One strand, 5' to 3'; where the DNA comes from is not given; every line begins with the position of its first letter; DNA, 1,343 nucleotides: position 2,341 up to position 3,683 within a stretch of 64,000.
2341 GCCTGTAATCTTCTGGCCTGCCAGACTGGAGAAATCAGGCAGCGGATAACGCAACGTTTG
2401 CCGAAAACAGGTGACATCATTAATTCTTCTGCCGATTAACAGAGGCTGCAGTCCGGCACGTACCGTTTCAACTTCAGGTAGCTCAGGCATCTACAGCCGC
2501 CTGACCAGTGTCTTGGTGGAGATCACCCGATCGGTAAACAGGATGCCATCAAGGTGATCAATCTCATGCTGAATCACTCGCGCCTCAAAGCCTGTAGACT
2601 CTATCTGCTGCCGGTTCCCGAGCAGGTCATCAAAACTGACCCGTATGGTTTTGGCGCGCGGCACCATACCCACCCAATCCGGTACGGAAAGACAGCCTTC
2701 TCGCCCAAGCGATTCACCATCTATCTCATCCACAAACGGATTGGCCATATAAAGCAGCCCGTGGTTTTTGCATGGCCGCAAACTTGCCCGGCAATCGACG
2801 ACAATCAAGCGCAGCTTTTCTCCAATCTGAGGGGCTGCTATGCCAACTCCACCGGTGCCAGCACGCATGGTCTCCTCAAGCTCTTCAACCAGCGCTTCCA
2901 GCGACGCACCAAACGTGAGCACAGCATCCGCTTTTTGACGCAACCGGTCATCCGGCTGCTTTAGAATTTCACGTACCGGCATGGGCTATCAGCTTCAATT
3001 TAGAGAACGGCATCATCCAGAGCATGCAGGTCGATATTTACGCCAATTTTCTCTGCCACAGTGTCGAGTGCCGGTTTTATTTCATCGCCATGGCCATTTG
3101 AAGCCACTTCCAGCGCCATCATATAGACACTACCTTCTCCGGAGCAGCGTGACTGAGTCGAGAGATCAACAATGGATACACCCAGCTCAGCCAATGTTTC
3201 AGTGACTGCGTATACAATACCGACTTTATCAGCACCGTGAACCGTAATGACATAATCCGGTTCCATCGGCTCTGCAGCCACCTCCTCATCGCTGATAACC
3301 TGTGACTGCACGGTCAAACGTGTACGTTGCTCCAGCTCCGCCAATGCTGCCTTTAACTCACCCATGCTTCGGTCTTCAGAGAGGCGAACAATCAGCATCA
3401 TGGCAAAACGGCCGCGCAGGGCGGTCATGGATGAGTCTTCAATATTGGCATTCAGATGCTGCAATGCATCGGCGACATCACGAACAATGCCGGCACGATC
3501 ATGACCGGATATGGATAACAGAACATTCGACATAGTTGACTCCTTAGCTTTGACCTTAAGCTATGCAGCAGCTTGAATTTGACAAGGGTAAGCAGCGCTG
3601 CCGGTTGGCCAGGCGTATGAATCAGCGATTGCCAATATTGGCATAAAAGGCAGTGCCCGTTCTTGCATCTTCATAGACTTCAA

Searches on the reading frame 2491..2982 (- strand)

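Call 57: search_protein_families(library=pfam, proteins=[window:2491-2982:-])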
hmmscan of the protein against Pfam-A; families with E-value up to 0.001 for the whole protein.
window:2491-2982:- (163 aa): 1 family
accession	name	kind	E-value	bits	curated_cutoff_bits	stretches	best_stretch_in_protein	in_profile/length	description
PF01327.26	Pep_deformylase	-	7.3e-45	152.8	22.8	1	3-157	1-154/156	Polypeptide deformylase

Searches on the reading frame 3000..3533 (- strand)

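Call 57: search_protein_families(library=pfam, proteins=[window:3000-3533:-])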
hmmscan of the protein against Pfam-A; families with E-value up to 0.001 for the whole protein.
window:3000-3533:- (177 aa): 4 families
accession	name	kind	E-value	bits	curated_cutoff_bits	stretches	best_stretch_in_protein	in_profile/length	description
PF13740.12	ACT_6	-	2.6e-22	79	23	2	4-76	3-74/76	ACT domain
PF01842.31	ACT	-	4.1e-14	52.5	27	2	94-157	1-62/66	ACT domain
PF13291.12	ACT_4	-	1.3e-11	45.4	27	1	4-65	7-70/80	ACT domain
PF22754.3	bHLH-TF_ACT-like_plant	-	0.00075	20.1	27.6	0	85-158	2-73/75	Plant bHLH transcription factor, ACT-like domain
